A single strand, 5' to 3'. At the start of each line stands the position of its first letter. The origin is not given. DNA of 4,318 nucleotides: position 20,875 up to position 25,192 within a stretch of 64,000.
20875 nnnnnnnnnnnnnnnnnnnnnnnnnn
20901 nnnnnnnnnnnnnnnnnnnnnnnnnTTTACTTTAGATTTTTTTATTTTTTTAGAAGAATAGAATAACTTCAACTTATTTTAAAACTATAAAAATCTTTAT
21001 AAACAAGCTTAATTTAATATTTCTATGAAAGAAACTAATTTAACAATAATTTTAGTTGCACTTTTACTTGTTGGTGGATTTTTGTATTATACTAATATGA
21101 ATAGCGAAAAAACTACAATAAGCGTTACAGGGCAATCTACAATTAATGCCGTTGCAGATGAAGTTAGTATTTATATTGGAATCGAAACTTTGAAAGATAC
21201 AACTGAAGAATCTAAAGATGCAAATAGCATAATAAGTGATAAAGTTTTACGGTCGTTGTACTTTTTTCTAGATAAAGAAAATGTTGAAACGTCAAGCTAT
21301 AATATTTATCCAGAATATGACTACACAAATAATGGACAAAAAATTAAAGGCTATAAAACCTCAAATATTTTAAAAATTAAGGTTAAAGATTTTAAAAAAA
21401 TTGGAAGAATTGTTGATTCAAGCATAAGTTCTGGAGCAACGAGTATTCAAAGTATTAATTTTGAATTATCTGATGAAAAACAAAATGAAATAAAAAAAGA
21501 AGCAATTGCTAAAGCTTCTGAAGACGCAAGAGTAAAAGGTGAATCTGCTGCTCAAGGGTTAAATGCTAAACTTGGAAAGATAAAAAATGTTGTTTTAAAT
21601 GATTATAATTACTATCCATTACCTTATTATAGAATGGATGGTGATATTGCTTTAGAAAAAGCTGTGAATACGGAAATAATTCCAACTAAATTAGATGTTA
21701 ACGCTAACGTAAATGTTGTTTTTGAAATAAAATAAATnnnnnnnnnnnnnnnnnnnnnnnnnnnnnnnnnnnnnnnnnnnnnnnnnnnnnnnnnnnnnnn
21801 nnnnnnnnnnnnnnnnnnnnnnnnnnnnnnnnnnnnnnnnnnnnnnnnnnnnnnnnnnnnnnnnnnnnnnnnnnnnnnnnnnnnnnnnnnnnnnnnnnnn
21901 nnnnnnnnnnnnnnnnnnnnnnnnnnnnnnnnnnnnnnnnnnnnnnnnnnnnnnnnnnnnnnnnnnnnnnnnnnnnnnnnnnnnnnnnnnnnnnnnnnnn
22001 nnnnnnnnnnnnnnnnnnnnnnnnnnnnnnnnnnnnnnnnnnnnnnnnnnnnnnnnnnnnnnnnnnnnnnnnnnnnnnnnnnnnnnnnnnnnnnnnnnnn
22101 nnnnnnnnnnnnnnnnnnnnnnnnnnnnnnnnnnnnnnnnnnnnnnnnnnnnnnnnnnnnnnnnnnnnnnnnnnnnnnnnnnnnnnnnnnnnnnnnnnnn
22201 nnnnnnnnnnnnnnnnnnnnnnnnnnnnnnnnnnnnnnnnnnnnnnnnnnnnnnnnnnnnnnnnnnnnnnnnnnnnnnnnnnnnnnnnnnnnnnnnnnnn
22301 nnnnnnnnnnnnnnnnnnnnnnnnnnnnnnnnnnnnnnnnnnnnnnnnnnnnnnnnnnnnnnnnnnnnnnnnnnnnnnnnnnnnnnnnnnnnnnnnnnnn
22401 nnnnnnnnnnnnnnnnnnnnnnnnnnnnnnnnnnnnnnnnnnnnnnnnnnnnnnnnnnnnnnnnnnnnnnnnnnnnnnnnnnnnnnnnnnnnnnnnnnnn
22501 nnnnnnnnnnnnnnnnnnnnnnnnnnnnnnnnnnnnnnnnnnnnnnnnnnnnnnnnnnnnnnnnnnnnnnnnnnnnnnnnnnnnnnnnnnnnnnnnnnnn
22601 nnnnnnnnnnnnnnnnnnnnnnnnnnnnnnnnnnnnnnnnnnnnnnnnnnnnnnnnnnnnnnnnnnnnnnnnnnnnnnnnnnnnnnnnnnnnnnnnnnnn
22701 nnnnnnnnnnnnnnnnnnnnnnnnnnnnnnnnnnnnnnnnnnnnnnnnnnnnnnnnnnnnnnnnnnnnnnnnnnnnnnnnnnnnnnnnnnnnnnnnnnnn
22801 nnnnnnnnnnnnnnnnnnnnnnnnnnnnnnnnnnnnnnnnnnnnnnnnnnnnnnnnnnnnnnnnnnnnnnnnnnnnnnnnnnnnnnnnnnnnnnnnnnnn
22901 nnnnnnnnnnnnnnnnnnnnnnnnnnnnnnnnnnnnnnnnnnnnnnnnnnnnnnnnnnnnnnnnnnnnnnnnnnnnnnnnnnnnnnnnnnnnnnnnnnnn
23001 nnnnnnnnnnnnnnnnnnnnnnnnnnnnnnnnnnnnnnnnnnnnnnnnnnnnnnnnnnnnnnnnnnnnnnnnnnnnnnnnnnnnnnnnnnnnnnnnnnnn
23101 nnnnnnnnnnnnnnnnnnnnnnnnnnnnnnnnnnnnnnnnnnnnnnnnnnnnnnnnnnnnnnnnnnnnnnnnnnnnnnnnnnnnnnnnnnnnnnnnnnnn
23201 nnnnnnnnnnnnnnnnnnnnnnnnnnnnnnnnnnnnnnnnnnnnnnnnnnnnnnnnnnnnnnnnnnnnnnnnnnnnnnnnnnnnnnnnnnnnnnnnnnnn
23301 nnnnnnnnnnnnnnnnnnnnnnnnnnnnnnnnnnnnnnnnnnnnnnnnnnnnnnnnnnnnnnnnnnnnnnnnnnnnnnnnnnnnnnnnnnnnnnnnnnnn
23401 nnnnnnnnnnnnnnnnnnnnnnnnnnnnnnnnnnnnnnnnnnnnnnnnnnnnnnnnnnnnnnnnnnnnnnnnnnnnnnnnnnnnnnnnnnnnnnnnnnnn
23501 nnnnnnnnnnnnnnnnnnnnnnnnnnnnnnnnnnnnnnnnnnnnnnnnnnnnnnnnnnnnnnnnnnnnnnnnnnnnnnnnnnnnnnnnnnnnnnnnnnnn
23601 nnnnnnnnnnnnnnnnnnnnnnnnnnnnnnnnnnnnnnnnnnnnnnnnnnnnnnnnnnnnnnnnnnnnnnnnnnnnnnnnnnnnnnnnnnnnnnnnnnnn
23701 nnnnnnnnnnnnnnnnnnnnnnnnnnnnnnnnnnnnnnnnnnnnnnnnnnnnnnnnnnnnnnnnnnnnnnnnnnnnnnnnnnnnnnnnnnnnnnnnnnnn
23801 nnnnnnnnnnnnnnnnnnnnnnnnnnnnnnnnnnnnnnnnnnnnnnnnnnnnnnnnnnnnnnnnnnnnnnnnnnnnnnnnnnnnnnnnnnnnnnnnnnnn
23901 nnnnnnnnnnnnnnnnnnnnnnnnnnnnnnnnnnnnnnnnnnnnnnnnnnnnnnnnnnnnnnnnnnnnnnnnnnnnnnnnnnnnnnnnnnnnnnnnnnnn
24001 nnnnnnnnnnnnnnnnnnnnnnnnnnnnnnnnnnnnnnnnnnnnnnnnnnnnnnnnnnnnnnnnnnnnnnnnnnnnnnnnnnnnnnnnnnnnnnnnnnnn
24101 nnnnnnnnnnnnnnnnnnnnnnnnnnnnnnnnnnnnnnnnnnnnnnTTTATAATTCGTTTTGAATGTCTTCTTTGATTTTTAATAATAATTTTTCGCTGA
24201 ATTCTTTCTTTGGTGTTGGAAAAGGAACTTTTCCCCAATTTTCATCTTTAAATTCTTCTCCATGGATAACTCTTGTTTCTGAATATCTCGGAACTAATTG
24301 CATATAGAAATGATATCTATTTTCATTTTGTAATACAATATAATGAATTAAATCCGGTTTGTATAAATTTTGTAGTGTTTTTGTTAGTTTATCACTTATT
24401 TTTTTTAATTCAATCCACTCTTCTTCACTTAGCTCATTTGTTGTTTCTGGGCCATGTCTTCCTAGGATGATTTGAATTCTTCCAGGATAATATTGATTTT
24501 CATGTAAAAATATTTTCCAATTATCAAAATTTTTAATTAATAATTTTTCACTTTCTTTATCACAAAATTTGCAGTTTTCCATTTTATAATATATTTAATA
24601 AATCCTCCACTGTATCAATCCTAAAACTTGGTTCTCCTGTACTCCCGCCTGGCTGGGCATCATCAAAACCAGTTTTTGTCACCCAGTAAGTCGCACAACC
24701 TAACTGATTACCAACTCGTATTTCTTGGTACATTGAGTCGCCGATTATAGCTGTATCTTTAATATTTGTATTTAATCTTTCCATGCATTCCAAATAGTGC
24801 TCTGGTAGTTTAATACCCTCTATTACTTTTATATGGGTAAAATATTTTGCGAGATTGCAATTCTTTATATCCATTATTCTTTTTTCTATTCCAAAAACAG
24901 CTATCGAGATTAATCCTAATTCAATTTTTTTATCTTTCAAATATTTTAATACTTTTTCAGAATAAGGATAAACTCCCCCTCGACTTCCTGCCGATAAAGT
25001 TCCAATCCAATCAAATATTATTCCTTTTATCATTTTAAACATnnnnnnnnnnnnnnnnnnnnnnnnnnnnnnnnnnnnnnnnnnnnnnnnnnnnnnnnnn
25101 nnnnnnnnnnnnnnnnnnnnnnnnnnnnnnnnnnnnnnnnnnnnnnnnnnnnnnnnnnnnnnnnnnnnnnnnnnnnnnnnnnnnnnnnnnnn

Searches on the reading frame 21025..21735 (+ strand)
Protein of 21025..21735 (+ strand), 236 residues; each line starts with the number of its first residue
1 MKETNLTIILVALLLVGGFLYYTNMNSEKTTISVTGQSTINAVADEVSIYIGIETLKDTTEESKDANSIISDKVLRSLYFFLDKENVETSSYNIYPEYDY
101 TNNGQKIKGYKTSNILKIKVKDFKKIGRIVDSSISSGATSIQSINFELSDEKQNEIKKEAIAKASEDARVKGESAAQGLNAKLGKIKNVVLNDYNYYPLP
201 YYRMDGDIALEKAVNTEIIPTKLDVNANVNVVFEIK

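Call 87: search_protein_families(library=pfam, proteins=[window:21025-21735:+], max_evalue=0.001)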
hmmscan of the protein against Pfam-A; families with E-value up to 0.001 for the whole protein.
window:21025-21735:+ (236 aa): 1 family
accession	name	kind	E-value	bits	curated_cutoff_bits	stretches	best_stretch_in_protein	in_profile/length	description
PF04402.19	SIMPL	-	2.9e-45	155.5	25.2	1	32-233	1-205/205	Protein of unknown function (DUF541)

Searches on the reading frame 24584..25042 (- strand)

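Call 87: search_protein_families(library=pfam, proteins=[window:24584-25042:-], max_evalue=0.001)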
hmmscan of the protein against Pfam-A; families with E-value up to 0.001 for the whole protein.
window:24584-25042:- (152 aa): 3 families
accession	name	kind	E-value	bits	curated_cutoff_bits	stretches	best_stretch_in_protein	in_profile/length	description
PF13419.12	HAD_2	-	1.2e-08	35.7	23.8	1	25-121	81-178/178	Haloacid dehalogenase-like hydrolase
PF00702.32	Hydrolase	-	5.6e-08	33.8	26.4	1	24-115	99-191/191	haloacid dehalogenase-like hydrolase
PF13242.12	Hydrolase_like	-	1.8e-06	28.2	22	1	81-147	8-74/75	HAD-hyrolase-like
